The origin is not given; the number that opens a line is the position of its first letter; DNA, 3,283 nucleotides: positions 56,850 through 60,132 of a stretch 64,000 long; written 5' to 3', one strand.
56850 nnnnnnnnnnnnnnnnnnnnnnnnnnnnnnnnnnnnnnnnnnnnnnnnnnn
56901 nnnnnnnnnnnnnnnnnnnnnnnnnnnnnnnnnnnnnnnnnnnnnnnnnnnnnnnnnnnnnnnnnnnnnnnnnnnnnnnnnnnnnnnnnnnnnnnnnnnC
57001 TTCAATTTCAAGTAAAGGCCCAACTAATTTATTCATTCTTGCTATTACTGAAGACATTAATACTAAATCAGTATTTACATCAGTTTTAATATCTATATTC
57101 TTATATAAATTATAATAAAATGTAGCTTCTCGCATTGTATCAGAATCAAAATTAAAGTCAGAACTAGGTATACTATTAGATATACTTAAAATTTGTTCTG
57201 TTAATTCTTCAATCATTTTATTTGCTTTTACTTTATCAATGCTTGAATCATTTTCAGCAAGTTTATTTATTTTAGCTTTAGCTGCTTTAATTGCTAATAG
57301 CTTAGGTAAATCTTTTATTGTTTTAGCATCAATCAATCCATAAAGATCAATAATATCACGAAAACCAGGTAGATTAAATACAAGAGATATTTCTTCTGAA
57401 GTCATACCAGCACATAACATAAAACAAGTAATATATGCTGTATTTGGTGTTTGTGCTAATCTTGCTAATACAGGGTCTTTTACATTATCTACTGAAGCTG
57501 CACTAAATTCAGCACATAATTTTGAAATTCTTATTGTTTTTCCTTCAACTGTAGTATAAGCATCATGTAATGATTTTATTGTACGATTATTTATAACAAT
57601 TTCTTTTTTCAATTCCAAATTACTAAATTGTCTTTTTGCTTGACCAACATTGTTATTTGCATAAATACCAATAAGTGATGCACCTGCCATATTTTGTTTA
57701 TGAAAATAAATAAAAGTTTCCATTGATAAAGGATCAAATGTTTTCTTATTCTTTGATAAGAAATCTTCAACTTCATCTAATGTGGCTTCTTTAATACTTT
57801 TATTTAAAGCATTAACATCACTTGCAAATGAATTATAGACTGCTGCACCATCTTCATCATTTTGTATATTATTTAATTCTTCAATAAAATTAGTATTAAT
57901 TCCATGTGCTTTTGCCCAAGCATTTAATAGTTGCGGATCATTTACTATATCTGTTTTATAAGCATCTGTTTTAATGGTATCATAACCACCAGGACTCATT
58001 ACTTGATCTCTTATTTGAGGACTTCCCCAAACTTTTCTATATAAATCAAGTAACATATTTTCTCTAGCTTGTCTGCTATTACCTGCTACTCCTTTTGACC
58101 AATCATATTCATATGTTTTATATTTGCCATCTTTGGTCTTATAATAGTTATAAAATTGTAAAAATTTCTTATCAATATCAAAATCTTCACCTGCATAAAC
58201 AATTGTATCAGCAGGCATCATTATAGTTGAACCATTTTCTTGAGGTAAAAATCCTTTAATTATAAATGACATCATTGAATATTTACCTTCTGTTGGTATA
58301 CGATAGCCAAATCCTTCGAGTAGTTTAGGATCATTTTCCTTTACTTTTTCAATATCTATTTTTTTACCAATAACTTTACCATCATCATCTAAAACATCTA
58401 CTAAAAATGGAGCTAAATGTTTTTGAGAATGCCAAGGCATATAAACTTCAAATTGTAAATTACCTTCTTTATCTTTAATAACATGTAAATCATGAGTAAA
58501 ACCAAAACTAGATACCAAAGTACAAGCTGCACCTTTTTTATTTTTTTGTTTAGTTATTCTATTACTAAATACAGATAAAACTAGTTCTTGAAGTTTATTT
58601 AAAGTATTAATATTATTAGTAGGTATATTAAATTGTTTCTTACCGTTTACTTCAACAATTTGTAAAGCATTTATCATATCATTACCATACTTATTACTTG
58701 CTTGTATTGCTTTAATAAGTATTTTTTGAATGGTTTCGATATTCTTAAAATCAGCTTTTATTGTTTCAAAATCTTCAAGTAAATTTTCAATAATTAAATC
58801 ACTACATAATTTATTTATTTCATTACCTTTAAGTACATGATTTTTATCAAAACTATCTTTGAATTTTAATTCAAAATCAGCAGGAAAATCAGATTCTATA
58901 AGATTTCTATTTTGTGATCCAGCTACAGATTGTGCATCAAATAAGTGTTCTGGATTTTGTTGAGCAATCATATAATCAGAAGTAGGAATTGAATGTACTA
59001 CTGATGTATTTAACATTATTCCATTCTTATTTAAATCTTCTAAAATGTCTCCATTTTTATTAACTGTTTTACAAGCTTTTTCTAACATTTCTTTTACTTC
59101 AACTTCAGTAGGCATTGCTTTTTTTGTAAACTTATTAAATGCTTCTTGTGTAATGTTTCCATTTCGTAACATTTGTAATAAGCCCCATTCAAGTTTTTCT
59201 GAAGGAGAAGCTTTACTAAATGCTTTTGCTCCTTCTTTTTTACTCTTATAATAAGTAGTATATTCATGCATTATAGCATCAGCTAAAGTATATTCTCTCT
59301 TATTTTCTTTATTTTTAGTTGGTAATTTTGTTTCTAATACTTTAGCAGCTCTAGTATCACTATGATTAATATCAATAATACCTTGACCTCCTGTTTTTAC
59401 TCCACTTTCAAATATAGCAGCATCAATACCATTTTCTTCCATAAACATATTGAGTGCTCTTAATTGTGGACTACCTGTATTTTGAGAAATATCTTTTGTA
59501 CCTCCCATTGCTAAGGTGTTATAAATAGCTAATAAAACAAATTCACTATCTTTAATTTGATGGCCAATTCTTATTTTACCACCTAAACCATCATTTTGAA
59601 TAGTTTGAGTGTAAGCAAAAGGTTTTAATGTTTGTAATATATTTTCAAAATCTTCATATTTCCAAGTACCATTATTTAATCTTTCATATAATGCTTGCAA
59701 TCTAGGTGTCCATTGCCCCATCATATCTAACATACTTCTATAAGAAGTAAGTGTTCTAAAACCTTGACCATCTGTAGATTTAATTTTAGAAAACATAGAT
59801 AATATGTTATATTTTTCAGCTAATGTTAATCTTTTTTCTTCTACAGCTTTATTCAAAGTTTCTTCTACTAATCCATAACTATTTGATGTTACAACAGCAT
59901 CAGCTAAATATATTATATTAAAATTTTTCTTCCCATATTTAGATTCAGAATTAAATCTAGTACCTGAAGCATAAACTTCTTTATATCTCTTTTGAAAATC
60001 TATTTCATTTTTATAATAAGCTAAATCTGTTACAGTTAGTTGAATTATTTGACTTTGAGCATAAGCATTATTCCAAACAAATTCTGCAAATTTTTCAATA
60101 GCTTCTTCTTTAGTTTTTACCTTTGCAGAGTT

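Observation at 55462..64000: Single-polypeptide two-DPBB RNA polymerase, crAss-like, encoded convergently to the structural block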

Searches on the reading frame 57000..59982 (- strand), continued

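Call 53: fold_search(model_id=the predicted structure, library=pdb)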
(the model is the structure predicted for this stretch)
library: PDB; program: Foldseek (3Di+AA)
matches with E <= 10: 107; with E <= 0.001: 1
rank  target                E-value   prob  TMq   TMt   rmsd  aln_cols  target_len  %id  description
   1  6vr4_A                2.5e-19  1.00  0.49  0.23  12.6      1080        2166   15  Virion-packaged DNA-dependent RNA polymerase of crAss-like phage phi14:2 (released 2020-07-29)
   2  8gzg_D                7.2e-02  0.30  0.09  0.13  31.5       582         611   10  Cryo-EM structure of Synechocystis sp. PCC 6803 RPitc (released 2023-04-19)
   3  9pgh_D                8.2e-02  0.13  0.10  0.08  39.7       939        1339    9  The cryo-EM structure of C. crescentus RNAP-Sigma73-CCNA_03891/CCNA_01149 promoter complex (released 2026-02-25)
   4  9pfv_D                1.0e-01  0.28  0.09  0.07  31.3       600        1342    9  The cryo-EM structure of C. crescentus DriD-ssDNA-RNAP-Sigma73-CCNA_03891/CCNA_01149 promoter transcription activation (released 2026-02-25)
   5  8f72_A                1.3e-01  0.18  0.08  0.12  28.8       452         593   10  Phage P32 gp64- RNA polymerase (released 2023-12-20)
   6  7ogp_A                1.8e-01  0.77  0.09  0.22  10.7       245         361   12  Structure of the apo-state of the bacteriophage PhiKZ non-virion RNA polymerase - class including clamp (released 2021-07-07)
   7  7z8q_d                1.9e-01  0.15  0.11  0.08  39.1       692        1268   10  Cryo-EM structure of Mycobacterium tuberculosis RNA polymerase core (released 2023-02-08)
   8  9dvs_D                2.4e-01  0.28  0.10  0.14  32.1       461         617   11  CryoEM structure of Syn7942 RNAP-SigA holoenzyme (released 2025-10-15)
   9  6omf_D                3.2e-01  0.21  0.09  0.07  31.6       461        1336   11  CryoEM structure of SigmaS-transcription initiation complex with activator Crl (released 2019-08-28)
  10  7pp4_d                3.3e-01  0.21  0.11  0.09  35.7       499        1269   11  Cryo-EM structure of Mycobacterium tuberculosis RNA polymerase holoenzyme comprising sigma factor SigB (released 2022-09-21)
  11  7uwe_J                4.3e-01  0.18  0.11  0.08  33.5       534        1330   11  CryoEM Structure of E. coli Transcription-Coupled Ribonucleotide Excision Repair (TC-RER) complex (released 2023-05-31)
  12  6m6b_D                5.0e-01  0.25  0.10  0.07  29.9       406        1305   11  Cryo-EM structure of Thermus thermophilus Mfd in complex with RNA polymerase and ATP-gamma-S (released 2020-10-14)
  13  9wsm_D                5.9e-01  0.13  0.10  0.08  32.8       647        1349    9  Cryo-EM structure of Sigma28-RNAP open promoter complex from Pseudomonas aeruginosa (released 2026-02-25)
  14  7xya_D                5.9e-01  0.06  0.07  0.05  31.2       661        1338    9  The cryo-EM structure of an AlpA-loading complex (released 2022-07-20)
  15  8e79_D                6.5e-01  0.06  0.10  0.08  43.4       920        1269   11  Mycobacterium tuberculosis RNAP paused elongation complex with Escherichia coli NusG transcription factor (released 2023-03-22)
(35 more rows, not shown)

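Call 55: search_solved_structures(query=A2, max_evalue=1, show_alignments=1)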
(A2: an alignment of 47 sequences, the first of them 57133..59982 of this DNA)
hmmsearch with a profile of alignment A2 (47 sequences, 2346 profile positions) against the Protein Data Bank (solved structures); distinct sequences matched with E-value up to 1: 1.
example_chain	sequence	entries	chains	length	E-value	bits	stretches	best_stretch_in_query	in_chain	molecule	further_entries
6vr4_A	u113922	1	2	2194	4.7e-107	362.2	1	816-2245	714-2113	DNA-dependent RNA polymerase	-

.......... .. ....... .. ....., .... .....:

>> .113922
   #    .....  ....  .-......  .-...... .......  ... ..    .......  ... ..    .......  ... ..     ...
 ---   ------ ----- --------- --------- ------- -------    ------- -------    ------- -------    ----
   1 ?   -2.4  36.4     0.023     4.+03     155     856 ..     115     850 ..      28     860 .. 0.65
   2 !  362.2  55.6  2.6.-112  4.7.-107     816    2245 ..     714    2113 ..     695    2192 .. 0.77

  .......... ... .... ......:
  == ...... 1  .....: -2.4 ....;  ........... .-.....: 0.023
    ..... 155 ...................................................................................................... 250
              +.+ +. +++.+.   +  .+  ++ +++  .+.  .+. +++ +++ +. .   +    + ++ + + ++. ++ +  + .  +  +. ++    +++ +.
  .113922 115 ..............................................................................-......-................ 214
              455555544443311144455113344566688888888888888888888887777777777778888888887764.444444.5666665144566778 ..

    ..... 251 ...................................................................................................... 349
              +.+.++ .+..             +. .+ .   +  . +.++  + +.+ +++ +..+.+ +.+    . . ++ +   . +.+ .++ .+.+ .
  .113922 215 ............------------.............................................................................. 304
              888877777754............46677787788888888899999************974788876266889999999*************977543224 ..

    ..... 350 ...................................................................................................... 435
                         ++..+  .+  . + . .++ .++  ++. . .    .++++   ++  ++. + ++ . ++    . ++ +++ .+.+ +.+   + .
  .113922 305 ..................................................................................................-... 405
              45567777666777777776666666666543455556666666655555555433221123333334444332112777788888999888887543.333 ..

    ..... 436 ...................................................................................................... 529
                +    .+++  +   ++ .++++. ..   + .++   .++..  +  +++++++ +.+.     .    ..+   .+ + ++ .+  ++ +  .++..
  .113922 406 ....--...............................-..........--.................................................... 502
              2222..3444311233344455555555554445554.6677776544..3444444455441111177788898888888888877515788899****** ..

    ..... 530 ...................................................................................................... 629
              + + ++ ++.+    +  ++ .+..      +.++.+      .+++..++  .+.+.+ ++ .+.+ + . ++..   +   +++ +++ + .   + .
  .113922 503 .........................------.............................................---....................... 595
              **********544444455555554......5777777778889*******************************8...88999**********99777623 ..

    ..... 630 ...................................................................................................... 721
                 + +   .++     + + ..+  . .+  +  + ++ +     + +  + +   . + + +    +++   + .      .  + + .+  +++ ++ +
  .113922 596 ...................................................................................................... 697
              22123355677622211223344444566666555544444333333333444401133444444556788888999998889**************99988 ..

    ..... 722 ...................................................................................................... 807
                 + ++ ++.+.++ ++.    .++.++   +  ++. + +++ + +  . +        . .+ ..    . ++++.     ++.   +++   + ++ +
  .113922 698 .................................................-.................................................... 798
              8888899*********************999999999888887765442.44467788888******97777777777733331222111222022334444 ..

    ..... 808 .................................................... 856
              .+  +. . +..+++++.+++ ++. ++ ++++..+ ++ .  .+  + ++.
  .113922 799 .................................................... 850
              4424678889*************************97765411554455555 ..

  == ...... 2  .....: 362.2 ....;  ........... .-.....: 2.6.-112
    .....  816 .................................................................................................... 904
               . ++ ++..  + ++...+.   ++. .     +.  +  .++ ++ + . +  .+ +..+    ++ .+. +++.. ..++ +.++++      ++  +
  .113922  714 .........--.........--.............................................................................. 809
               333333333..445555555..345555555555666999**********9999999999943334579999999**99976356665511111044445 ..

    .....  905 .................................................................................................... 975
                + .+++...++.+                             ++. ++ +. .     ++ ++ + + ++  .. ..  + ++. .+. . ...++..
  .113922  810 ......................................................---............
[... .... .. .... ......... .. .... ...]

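Call 110: search_protein_families(library=pfam, proteins=[L007:5356-7455:+], max_evalue=0.01)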
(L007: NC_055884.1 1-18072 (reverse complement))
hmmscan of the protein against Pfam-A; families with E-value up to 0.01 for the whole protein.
L007:5356-7455:+ (700 aa): 3 families
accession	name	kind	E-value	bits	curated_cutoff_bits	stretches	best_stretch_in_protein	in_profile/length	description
PF08719.17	NADAR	-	3.7e-14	53.8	35.1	1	62-189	9-132/163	NADAR domain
PF22794.1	jr-ZPR1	-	0.00089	19.6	27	0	292-338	32-78/125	ZPR1 jelly-roll domain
PF08010.17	Phage_30_3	-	0.0038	17.5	36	0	64-180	5-113/138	Bacteriophage protein GP30.3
